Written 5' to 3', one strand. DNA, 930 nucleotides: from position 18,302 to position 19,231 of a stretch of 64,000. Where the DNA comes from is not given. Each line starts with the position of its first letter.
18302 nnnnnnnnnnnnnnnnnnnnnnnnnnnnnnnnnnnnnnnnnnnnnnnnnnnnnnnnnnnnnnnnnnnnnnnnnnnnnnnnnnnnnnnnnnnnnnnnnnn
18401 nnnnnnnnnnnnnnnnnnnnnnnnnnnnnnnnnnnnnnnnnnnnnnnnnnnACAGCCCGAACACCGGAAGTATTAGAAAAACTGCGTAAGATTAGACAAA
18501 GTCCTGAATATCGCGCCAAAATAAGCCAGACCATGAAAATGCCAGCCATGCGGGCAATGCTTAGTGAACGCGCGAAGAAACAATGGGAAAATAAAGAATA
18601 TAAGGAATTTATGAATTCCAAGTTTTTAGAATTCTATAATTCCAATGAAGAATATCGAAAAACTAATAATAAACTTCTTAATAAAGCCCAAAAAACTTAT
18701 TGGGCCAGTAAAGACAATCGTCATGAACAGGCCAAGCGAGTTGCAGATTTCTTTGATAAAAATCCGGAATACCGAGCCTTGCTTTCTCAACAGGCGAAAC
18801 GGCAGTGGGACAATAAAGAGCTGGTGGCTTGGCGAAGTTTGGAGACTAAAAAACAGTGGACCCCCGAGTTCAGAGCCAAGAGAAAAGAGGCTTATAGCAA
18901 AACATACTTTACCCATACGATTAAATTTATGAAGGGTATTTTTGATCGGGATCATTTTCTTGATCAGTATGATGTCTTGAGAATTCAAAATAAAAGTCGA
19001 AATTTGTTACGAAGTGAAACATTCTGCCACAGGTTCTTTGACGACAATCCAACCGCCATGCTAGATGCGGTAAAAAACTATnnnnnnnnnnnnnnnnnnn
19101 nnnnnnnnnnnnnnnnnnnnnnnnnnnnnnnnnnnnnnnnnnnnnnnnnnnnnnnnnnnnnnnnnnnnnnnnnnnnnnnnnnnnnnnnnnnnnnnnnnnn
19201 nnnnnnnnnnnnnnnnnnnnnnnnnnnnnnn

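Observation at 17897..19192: Large GyrB intein with HNH-type endonuclease core and repeated basic motifs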

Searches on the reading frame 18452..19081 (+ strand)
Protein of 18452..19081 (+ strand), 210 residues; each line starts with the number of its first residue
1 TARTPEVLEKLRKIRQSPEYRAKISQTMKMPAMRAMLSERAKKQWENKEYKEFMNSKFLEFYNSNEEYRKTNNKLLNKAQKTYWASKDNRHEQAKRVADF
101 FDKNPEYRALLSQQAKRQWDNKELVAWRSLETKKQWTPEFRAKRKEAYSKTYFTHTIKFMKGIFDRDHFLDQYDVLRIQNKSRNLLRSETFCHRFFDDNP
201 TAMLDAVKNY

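Call 93: search_protein_representatives(protein=window:18452-19081:+)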
Query: 210 residues. Proteins with E-value up to 0.001 (for the whole library): 113; up to 1e-10: 68; up to 1e-30: 25. The best 113 are listed.
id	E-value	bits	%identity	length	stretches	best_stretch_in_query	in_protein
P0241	5.9e-56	206.0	51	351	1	5-204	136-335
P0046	6.8e-55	202.5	46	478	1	5-210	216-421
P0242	1.1e-53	198.6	49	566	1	1-209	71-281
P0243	4.6e-53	196.5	54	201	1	28-210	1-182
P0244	1.8e-51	191.3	47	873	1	2-210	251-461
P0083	7.1e-51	189.4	47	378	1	2-210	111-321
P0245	3.7e-50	187.1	48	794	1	1-210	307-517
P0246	1.9e-48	181.5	48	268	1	4-199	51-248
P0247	6.8e-48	179.7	50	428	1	28-210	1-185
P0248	3.7e-47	177.3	51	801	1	34-210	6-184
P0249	4.5e-45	170.5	46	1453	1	1-210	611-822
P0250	7.7e-45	169.7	43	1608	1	3-207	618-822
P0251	1.2e-43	165.9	45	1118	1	4-207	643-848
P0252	1.5e-43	165.5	46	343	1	4-210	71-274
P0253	3.1e-42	161.2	50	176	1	14-171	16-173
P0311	7.3e-09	52.3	37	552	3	11-149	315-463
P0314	4.5e-08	49.7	28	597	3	12-119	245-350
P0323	1.2e-06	45.1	42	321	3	7-52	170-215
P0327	2.4e-06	44.1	26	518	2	27-140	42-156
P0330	1.0e-05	42.0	30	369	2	16-141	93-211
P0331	1.5e-05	41.5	31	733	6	11-120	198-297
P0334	3.9e-05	40.2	37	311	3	9-93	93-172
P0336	4.8e-05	39.8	28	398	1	22-152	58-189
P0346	7.1e-04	36.0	30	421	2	3-123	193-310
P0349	9.9e-04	35.6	29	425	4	14-65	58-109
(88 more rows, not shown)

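Call 94: search_protein_families(library=pfam, proteins=[P0311, P0314, P0327, P0331, P0330, P0334, P0336, P0346, P0349, P0323], max_evalue=0.001)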
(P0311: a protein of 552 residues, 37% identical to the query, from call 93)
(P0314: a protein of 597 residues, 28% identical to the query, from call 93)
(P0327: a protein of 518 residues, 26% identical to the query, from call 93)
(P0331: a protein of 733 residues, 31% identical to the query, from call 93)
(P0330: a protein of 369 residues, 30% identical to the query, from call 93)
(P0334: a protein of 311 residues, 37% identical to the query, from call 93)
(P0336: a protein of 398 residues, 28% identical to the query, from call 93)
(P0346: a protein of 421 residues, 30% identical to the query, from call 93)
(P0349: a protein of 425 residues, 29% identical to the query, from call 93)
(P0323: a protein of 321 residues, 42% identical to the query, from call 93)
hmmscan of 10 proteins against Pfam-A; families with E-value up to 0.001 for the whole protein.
P0311 (552 aa): 3 families
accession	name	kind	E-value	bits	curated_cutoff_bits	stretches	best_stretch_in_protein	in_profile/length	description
PF00204.31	DNA_gyraseB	-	1.5e-27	96.6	27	1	1-89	84-172/173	DNA gyrase B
PF01079.26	Hint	-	7.8e-06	26.1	29.7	1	127-215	10-94/213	Hint module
PF14890.11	Intein_splicing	-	2.8e-05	24.4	35.8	1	139-395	3-96/155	Intein splicing domain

P0314 (597 aa): 1 family
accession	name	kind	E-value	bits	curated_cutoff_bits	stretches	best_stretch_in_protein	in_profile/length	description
PF17898.6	GerD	-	1.3e-05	25.5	29.5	0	223-348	8-112/114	Spore germination GerD central core domain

P0327 (518 aa): 3 families
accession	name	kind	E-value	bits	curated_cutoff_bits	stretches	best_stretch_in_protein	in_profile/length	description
PF00986.26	DNA_gyraseB_C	-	3.3e-32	110.9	29.8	1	446-507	2-63/63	DNA gyrase B subunit, carboxyl terminus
PF01751.28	Toprim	-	3.2e-13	50.1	23.1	1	315-414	13-95/96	Toprim domain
PF14890.11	Intein_splicing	-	1e-07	32.3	35.8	1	234-314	114-155/155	Intein splicing domain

P0331 (733 aa): 4 families
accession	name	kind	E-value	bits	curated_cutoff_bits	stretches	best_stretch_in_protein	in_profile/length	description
PF17898.6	GerD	-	3.7e-23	82.1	29.5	1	182-260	26-108/114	Spore germination GerD central core domain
PF25680.1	Mom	-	1.1e-17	64.8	27.1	1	553-720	2-170/202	Mom protein family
PF18741.7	MTES_1575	-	0.00013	22.4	38.2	1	464-527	22-84/96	REase_MTES_1575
PF17830.6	STI1-HOP_DP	-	0.00014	22.1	29.1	0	383-425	15-54/55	STI1/HOP, DP domain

P0330 (369 aa): 0 families

P0334 (311 aa): 1 family
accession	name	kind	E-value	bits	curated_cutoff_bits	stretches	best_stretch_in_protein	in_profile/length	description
PF17898.6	GerD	-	7.4e-08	32.8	29.5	1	91-157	46-108/114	Spore germination GerD central core domain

P0336 (398 aa): 1 family
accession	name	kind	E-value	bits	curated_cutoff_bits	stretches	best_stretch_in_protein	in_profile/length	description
PF14890.11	Intein_splicing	-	3.7e-08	33.8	35.8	1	287-336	114-155/155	Intein splicing domain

P0346 (421 aa): 0 families

P0349 (425 aa): 4 families
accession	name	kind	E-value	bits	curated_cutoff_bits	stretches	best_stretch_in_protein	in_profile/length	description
PF17898.6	GerD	-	1.1e-13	51.6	29.5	2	190-283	24-104/114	Spore germination GerD central core domain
PF17830.6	STI1-HOP_DP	-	7.8e-06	26.1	29.1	0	207-225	13-31/55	STI1/HOP, DP domain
PF03852.21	Vsr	-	0.0004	20.6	27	0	322-377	20-73/74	DNA mismatch endonuclease Vsr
PF04480.18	DUF559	-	0.00046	20.5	20.6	0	335-408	30-93/109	Protein of unknown function (DUF559)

P0323 (321 aa): 1 family
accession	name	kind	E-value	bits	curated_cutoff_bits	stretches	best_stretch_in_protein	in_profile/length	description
PF17898.6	GerD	-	5.6e-08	33.2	29.5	1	140-203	46-109/114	Spore germination GerD central core domain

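Call 96: search_protein_families(library=pfam, proteins=[P0330, P0334, P0346, P0314], max_evalue=10)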
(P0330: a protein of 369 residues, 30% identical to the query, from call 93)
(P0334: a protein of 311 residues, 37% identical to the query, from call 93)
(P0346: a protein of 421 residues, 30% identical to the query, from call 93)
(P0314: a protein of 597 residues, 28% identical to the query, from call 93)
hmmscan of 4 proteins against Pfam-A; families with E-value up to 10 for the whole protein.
P0330 (369 aa): 5 families
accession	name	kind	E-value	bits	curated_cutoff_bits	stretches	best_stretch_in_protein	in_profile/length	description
PF02979.21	NHase_alpha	-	0.0013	18.6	27.2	2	82-142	29-89/184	Nitrile hydratase, alpha chain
PF01541.30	GIY-YIG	-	0.01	16.5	22.6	1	2-77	2-74/78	GIY-YIG catalytic domain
PF22083.2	I-HmuI_NUMOD-like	-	0.025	14.6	27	1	330-358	15-43/46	DNA endonuclease I-HmuI-like, NUMOD-like domain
PF19835.5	SegE_GIY-YIG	-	0.038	14.7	25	1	4-66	20-95/123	Putative endonuclease segE, GIY-YIG domain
PF08354.15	Fas1-AflB-like_hel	-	1.5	8.1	25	1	180-235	189-243/353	Fatty acid synthase subunit beta/Fas1-like, helical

P0334 (311 aa): 10 families
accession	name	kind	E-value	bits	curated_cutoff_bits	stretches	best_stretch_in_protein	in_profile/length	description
PF17898.6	GerD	-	7.4e-08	32.8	29.5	3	91-157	46-108/114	Spore germination GerD central core domain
PF17830.6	STI1-HOP_DP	-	0.0029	17.9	29.1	1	93-137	10-49/55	STI1/HOP, DP domain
PF15755.10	DUF4689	-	0.014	15.5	27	2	209-241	168-200/223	Domain of unknown function (DUF4689)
PF24460.1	DUF7575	-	0.15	11.9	28.5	1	250-258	3-11/28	Domain of unknown function (DUF7575)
PF02526.19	GBP_repeat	-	0.2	11.9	25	0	142-152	10-20/38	Glycophorin-binding protein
PF24463.1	DUF7577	-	0.27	11.3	28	1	250-257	2-9/27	Domain of unknown function (DUF7577)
PF21217.3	PaaA2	-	0.64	10.5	27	1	104-115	10-21/33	Stability determinant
PF01374.23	Glyco_hydro_46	-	0.68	10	27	1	101-144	79-122/210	Glycosyl hydrolase family 46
PF16715.11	CDPS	-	3.6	7.7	27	1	102-173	82-155/220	Cyclodipeptide synthase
PF02023.22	SCAN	-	7.1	6.9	27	0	164-189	17-42/90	SCAN domain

P0346 (421 aa): 7 families
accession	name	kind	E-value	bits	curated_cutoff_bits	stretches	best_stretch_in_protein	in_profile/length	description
PF17898.6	GerD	-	0.0025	18.2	29.5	1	181-219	43-81/114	Spore germination GerD central core domain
PF18741.7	MTES_1575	-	0.0045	17.5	38.2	1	236-319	9-95/96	REase_MTES_1575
PF12251.13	SNAPC3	-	0.032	14.3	23.8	1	21-78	138-195/199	snRNA-activating protein complex (SNAPc), subunit 3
PF14471.11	DUF4428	-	0.063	13.6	27.8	1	30-63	1-29/51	Domain of unknown function (DUF4428)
PF18275.7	His_Me_b4a2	-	0.094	13.2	25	1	29-61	12-44/52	His-Me finger endonuclease beta4-alpha2 domain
PF04977.20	DivIC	-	0.18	12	28.9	1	168-218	14-64/80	Septum formation initiator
PF23550.1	zf_Tbcl_Rhp7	-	0.21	11.6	27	1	31-63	7-36/39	DNA repair protein rhp7 treble clef domain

P0314 (597 aa): 8 families
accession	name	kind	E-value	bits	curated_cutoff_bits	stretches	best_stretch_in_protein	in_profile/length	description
PF17898.6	GerD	-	1.3e-05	25.5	29.5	3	223-348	8-112/114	Spore germination GerD central core domain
PF07006.16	DUF1310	-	0.022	15.4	30.1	1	497-567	37-107/119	Protein of unknown function (DUF1310)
PF11812.13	DUF3333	-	0.043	14.4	26.5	1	207-241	64-98/151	Domain of unknown function (DUF3333)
PF18865.6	AbiJ_NTD5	-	0.057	13.8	26.7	1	293-317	48-72/93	AbiJ N-terminal domain 5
PF02979.21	NHase_alpha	-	1.5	8.6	27.2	0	126-166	27-67/184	Nitrile hydratase, alpha chain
PF17830.6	STI1-HOP_DP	-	2.7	8.4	29.1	0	249-280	19-43/55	STI1/HOP, DP domain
PF16715.11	CDPS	-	5.6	7.1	27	1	183-242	79-139/220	Cyclodipeptide synthase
PF17050.10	AIM5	-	5.9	8.2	26.8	1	410-424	33-47/61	Altered inheritance of mitochondria 5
